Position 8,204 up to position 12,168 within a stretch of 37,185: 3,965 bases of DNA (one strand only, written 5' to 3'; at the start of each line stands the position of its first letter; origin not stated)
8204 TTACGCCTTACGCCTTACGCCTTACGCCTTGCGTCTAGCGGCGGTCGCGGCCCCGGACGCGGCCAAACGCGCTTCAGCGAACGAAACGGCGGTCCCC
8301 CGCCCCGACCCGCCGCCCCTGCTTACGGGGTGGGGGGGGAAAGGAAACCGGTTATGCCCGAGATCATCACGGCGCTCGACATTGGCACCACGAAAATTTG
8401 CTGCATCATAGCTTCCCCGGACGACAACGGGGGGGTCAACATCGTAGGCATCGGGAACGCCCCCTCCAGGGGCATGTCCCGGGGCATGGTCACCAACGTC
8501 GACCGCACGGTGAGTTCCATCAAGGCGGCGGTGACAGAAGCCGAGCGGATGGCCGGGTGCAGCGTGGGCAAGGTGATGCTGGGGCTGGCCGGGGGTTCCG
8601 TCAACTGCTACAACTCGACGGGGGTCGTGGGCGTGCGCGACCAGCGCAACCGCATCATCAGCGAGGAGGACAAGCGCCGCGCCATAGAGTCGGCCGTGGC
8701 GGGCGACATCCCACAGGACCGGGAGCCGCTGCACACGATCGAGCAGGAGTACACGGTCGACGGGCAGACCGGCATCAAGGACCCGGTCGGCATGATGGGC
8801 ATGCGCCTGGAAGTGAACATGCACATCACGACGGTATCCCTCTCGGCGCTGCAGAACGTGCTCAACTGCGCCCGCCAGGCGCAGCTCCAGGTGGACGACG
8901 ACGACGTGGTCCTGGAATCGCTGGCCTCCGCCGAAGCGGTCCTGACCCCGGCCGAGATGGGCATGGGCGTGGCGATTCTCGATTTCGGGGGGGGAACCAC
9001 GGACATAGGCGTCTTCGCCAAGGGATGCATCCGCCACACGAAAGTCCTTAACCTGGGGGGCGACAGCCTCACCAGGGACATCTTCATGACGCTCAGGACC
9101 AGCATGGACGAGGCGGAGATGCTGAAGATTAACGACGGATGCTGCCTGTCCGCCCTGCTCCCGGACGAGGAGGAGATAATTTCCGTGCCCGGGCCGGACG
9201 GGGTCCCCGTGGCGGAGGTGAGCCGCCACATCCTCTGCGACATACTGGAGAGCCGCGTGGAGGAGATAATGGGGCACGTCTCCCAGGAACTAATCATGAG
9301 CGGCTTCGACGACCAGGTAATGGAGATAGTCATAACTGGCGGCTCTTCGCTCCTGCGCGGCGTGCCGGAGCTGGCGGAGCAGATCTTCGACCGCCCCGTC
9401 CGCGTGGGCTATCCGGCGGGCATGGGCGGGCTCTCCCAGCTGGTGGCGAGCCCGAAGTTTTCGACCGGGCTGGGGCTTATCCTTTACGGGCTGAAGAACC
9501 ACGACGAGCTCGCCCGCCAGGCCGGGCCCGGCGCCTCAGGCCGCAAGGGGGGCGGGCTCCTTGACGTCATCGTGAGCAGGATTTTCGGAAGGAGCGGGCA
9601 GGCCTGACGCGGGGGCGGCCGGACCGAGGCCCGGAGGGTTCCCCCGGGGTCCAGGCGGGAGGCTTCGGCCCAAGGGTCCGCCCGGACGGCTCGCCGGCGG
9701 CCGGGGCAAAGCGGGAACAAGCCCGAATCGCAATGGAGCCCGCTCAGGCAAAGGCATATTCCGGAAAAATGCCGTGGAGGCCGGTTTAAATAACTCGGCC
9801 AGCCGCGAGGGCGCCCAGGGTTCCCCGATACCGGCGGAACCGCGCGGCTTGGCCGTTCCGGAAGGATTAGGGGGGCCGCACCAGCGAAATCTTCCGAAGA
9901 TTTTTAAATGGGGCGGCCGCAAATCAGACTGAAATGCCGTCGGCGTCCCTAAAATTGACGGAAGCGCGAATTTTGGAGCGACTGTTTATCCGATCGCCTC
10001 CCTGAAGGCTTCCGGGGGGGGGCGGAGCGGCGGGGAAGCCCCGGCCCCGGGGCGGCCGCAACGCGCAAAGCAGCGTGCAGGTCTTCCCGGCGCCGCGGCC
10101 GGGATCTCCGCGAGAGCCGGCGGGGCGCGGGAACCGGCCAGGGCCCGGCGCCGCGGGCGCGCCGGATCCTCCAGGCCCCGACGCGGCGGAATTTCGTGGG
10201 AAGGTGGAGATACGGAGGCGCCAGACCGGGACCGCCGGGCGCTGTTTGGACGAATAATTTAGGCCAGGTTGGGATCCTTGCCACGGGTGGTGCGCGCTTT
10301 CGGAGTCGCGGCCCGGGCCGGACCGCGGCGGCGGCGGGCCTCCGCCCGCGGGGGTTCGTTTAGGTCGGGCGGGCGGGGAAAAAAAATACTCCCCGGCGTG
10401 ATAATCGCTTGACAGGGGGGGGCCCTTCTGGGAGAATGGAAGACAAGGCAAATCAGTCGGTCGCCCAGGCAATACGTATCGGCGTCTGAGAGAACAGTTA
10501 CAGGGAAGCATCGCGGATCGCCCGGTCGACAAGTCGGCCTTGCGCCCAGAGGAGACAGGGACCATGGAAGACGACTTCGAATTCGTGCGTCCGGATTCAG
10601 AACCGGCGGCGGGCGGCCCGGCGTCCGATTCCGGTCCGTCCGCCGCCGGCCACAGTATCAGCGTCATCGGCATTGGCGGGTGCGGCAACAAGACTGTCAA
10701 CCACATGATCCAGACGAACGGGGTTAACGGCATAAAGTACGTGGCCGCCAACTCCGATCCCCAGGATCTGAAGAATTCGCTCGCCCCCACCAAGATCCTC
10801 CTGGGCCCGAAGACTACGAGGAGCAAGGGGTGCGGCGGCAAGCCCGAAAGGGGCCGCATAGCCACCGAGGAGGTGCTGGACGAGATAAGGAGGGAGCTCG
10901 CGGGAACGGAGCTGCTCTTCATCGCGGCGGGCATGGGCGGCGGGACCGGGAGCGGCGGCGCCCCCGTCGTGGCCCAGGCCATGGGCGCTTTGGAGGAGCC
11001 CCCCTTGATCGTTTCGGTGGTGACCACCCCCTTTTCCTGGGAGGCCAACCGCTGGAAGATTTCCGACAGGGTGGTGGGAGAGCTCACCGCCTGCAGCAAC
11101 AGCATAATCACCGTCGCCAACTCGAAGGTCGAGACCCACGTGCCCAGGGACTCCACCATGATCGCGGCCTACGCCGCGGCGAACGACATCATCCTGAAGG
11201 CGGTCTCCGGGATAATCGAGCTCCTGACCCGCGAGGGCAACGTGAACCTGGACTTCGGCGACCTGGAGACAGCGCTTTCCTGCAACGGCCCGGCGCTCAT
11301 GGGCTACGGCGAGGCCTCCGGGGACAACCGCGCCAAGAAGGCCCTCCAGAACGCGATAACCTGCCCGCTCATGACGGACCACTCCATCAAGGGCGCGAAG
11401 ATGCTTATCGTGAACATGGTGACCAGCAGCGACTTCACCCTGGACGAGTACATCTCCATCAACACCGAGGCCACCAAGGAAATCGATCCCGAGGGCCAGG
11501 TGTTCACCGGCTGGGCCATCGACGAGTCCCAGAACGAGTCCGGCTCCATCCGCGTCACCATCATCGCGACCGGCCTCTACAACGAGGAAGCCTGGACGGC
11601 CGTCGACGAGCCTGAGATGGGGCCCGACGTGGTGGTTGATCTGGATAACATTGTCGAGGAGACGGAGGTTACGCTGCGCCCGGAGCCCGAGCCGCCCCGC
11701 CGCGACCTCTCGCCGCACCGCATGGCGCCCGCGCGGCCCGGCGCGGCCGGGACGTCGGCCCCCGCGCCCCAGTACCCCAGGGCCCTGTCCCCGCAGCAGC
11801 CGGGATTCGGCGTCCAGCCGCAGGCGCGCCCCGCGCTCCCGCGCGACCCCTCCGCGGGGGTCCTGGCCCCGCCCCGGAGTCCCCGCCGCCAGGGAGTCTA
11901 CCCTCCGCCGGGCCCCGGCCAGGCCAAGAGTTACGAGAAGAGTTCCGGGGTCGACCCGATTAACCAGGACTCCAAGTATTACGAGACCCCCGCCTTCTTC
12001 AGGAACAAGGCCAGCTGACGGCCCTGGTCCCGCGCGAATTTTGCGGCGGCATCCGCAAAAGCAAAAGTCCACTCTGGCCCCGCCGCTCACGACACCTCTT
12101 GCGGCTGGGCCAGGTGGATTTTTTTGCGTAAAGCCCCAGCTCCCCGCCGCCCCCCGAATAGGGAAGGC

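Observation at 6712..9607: Two intact, divergent ftsA paralogues in tandem inside the dcw cluster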

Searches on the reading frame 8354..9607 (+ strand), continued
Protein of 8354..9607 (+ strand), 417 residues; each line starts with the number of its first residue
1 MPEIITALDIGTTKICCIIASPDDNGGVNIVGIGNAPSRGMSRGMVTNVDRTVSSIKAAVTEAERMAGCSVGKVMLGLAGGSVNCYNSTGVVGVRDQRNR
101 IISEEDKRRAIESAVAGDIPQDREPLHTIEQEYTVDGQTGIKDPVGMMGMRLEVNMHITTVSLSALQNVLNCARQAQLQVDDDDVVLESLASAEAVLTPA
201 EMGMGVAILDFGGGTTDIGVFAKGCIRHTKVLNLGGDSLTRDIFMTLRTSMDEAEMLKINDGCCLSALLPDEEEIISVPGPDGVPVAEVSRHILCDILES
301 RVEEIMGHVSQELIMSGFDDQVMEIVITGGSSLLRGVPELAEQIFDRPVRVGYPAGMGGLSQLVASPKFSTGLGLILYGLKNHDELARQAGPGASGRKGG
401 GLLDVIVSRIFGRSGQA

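Call 48: find_encoding_contigs(protein=P0145, flank=6000, max_places=1)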
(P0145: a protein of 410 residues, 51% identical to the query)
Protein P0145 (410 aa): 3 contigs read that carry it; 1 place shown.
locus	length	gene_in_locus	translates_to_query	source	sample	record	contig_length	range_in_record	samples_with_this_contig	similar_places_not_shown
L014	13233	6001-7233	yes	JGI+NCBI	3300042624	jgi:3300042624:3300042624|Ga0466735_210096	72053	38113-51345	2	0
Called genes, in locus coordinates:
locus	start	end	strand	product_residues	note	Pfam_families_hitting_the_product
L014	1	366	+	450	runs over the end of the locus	PF01262:AlaDh_PNT_C (faint), PF21799:MurD-like_N, PF08245:Mur_ligase_M, PF02875:Mur_ligase_C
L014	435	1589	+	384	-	PF01098:FTSW_RODA_SPOVE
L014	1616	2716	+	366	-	PF03033:Glyco_transf_28, PF04101:Glyco_tran_28_C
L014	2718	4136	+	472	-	PF01225:Mur_ligase, PF08245:Mur_ligase_M, PF02875:Mur_ligase_C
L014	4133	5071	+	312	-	PF01565:FAD_binding_4, PF02873:MurB_C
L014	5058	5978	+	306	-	PF08478:POTRA_1, PF03799:FtsQ_DivIB_C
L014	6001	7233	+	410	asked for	PF11104:PilM_2 (faint), PF14450:FtsA, PF02491:SHS2_FTSA, PF06723:MreB_Mbl, PF14450:FtsA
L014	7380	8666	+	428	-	PF00091:Tubulin, PF12327:FtsZ_C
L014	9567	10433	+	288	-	PF04055:Radical_SAM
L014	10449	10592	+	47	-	-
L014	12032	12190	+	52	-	-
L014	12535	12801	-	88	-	-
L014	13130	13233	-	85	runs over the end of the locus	-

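Call 67: find_related_loci(query=A4, collection=metagenome_contigs, flank=5000)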
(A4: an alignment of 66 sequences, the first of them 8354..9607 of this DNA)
Query A4 (417 aa) in metagenome_contigs; peptide patterns used: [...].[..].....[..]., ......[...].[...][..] (x = any residue, [..] = any of these).
600 stretches matched a pattern (row limit reached: there are more); 478 encode a relative of the query (tblastn E <= 1e-3); the best 80 are kept; 80 distinct loci.
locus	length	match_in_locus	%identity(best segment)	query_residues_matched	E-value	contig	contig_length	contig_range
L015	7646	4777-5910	50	2-382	1e-114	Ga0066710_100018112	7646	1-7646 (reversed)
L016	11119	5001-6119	49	4-382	7e-114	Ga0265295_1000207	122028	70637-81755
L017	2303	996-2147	49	4-393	1e-117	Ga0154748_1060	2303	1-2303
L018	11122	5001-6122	49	3-382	2e-111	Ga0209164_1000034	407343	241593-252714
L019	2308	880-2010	49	3-384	1e-116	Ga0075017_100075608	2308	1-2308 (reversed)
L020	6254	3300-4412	49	3-379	3e-109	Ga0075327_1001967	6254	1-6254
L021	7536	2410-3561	47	3-397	6e-109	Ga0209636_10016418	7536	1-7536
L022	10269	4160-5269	49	4-379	4e-107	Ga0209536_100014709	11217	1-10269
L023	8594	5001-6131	47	3-385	2e-106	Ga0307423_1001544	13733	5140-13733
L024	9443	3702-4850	47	4-390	4e-106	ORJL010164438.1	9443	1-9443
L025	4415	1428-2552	49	3-383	1e-106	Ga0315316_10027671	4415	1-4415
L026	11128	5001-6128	46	4-385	9e-106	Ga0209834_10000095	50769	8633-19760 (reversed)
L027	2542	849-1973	48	2-381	5e-110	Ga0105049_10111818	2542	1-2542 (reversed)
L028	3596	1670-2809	46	3-388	3e-107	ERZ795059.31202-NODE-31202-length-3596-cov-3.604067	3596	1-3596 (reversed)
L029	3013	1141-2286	45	4-388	2e-107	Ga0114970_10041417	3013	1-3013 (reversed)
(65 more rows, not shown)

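Call 74: predict_structure(alignment_id=A4)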
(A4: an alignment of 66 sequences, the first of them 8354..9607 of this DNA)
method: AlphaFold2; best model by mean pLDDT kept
length: 417 residues; sequences in the alignment: 66
mean_pLDDT: 91.9   pTM: 0.87
mean pLDDT of the five models: 91.9, 91.8, 91.4, 91.1, 91.1
residues with pLDDT >= 90: 347; 70-90: 41; 50-70: 8; < 50: 21
segments of 3 or more residues with pLDDT < 50: 395-404, 409-417
pLDDT, mean of each block of 10 residues (from residue 1): 88 95 92 96 92 98 98 92 91 92 97 91 95 97 97 97 94 98 94 97 98 96 96 96 97 96 97 94 91 98 98 98 98 98 98 91 94 96 85 50 48 40
secondary structure, 60 per line:
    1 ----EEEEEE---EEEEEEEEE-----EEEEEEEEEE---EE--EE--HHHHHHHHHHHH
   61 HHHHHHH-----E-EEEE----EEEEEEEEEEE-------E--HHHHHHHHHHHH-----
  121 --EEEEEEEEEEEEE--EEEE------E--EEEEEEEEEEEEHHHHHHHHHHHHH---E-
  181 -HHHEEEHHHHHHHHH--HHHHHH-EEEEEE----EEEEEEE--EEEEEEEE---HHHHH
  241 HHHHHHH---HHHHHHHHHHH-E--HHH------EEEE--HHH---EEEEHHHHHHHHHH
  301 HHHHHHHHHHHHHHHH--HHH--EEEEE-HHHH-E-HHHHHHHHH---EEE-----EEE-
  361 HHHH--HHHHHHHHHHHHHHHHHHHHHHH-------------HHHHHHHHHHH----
elements in order: E5-10 E14-22 E28-37 H49-67 E75-78 E83-93 H104-115 E123-135 E138-141 E151-162 H163-175 E185-187 H188-196 H199-204 E206-211 E216-222 E225-232 H236-247 H251-261 E275-278 E287-290 H291-316 E324-328 H330-333 H337-345 E349-351 E357-359 H361-364 H367-389 H403-413

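Call 78: fold_search(model_id=the predicted structure, library=pdb)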
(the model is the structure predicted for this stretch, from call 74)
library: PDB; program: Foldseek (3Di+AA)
matches with E <= 10: 1628; with E <= 0.001: 791
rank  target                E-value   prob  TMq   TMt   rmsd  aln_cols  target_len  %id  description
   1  7q6g                  8.5e-50  1.00  0.86  0.92   2.2       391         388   33  Xenorhabdus poinarii FtsA 1-396 ADP (released 2022-09-21)
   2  7q6i_B                7.4e-48  1.00  0.86  0.94   1.8       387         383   34  Vibrio maritimus FtsA 1-396 ATP and FtsN 1-29, bent tetramers in double filament arrangement (released 2022-09-21)
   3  7q6d                  7.4e-48  1.00  0.85  0.92   2.3       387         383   32  E. coli FtsA 1-405 ATP 3 Ni (released 2022-09-21)
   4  7q6f_A                3.2e-46  1.00  0.85  0.92   2.2       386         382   34  Vibrio maritimus FtsA 1-396 ATP, double filament (released 2022-09-21)
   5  7q6i_D                4.1e-43  1.00  0.82  0.94   1.4       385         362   33  Vibrio maritimus FtsA 1-396 ATP and FtsN 1-29, bent tetramers in double filament arrangement (released 2022-09-21)
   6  3wt0_C                2.2e-34  1.00  0.77  0.85   3.7       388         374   24  Crystal Structure Analysis of Cell Division Protein (released 2015-04-29)
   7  3wqt_A                3.3e-34  1.00  0.76  0.84   4.0       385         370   24  Staphylococcus aureus FtsA complexed with AMPPNP (released 2014-10-08)
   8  3wt0_D                4.5e-34  1.00  0.77  0.84   3.8       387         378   24  Crystal Structure Analysis of Cell Division Protein (released 2015-04-29)
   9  3wt0_A                4.8e-34  1.00  0.76  0.84   3.9       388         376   23  Crystal Structure Analysis of Cell Division Protein (released 2015-04-29)
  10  3wqt_C                8.6e-34  1.00  0.76  0.86   3.6       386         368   24  Staphylococcus aureus FtsA complexed with AMPPNP (released 2014-10-08)
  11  3wqu_B                3.4e-33  1.00  0.76  0.85   3.9       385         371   24  Staphylococcus aureus FtsA complexed with ATP (released 2014-10-08)
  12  4a2a_B                1.3e-32  1.00  0.77  0.85   3.3       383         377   21  Thermotoga maritima FtsA:FtsZ(336-351) (released 2012-04-25)
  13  4a2a_A                1.7e-32  1.00  0.78  0.87   2.9       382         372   21  Thermotoga maritima FtsA:FtsZ(336-351) (released 2012-04-25)
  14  3wqu_D                4.4e-32  1.00  0.75  0.84   4.1       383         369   24  Staphylococcus aureus FtsA complexed with ATP (released 2014-10-08)
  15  1e4g                  2.7e-31  1.00  0.79  0.86   3.1       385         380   20  FtsA (ATP-bound form) from Thermotoga maritima (released 2000-10-18)
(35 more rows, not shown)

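Call 89: find_encoding_contigs(protein=P0136, flank=7000, max_places=1)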
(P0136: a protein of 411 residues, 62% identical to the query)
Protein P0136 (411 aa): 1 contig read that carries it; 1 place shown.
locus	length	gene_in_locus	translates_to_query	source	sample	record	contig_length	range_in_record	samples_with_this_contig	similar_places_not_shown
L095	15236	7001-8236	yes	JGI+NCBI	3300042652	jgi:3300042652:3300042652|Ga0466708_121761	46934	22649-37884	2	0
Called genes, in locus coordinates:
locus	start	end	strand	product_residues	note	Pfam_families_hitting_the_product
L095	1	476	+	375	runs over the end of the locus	PF03033:Glyco_transf_28, PF13439:Glyco_transf_4 (weak), PF13579:Glyco_trans_4_4 (weak), PF04101:Glyco_tran_28_C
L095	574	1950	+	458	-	PF01225:Mur_ligase, PF08245:Mur_ligase_M, PF02875:Mur_ligase_C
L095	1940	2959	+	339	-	PF01565:FAD_binding_4, PF02873:MurB_C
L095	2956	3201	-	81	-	-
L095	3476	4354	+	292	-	PF08478:POTRA_1, PF03799:FtsQ_DivIB_C (weak)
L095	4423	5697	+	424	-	PF11104:PilM_2 (faint), PF14450:FtsA (weak), PF02491:SHS2_FTSA, PF06277:EutA (weak), PF06723:MreB_Mbl, PF14450:FtsA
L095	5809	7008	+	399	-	PF02491:SHS2_FTSA, PF11104:PilM_2 (faint), PF14450:FtsA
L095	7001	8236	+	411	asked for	PF11104:PilM_2 (faint), PF14450:FtsA (weak), PF06723:MreB_Mbl (faint), PF02491:SHS2_FTSA, PF14450:FtsA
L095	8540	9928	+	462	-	PF00091:Tubulin, PF12327:FtsZ_C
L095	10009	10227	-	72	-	-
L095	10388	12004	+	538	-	PF19864:Radical_SAM_N2, PF04055:Radical_SAM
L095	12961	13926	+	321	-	PF00933:Glyco_hydro_3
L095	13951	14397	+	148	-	-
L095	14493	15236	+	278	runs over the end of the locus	PF01148:CTP_transf_1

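Call 90: find_encoding_contigs(protein=P0129, flank=7000, max_places=1)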
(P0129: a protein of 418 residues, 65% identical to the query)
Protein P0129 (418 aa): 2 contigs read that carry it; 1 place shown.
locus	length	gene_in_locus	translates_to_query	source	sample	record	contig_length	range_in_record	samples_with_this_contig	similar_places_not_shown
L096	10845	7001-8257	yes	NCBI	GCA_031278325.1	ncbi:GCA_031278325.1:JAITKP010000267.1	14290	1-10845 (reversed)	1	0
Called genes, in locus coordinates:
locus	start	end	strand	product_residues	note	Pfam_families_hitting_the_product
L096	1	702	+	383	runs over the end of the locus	PF01098:FTSW_RODA_SPOVE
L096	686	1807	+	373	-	PF03033:Glyco_transf_28, PF04101:Glyco_tran_28_C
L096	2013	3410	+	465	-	PF01225:Mur_ligase, PF08245:Mur_ligase_M, PF02875:Mur_ligase_C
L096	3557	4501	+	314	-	PF01565:FAD_binding_4, PF02873:MurB_C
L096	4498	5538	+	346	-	PF08478:POTRA_1, PF03799:FtsQ_DivIB_C (faint)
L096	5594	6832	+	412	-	PF11104:PilM_2 (faint), PF02491:SHS2_FTSA, PF06723:MreB_Mbl, PF14450:FtsA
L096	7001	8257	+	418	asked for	PF11104:PilM_2 (faint), PF14450:FtsA (weak), PF02491:SHS2_FTSA, PF06723:MreB_Mbl (weak), PF14450:FtsA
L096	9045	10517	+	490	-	PF00091:Tubulin, PF12327:FtsZ_C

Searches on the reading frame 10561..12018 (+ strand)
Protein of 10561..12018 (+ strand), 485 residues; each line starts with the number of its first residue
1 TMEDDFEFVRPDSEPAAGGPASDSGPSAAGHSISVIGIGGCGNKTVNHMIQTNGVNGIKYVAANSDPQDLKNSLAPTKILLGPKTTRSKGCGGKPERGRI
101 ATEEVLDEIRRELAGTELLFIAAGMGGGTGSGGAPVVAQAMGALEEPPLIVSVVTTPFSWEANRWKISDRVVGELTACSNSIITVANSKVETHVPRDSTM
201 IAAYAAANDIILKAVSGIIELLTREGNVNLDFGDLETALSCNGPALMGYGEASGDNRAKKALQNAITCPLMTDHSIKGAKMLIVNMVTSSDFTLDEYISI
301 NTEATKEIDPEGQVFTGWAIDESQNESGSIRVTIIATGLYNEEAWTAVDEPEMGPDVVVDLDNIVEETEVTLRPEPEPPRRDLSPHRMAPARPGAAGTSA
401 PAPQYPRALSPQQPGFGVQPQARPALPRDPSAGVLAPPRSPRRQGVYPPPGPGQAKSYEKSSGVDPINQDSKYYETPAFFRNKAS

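Call 7: search_protein_families(library=pfam, proteins=[window:10561-12018:+])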
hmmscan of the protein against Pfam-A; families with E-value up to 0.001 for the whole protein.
window:10561-12018:+ (485 aa): 2 families
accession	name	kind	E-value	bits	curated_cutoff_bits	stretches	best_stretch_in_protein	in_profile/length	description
PF00091.31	Tubulin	-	3.8e-36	125.6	33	1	33-190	2-185/190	Tubulin/FtsZ family, GTPase domain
PF12327.13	FtsZ_C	-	3.1e-21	75.9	27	1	243-339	1-94/95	FtsZ family, C-terminal domain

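Call 8: search_protein_families(library=ncbifam, proteins=[window:10561-12018:+])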
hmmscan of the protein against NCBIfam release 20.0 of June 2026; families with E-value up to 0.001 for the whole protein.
window:10561-12018:+ (485 aa): 1 family
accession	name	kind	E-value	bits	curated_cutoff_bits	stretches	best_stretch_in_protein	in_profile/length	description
TIGR00065.1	ftsZ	equivalog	7.3e-82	275.5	295.2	1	31-345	18-330/353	cell division protein FtsZ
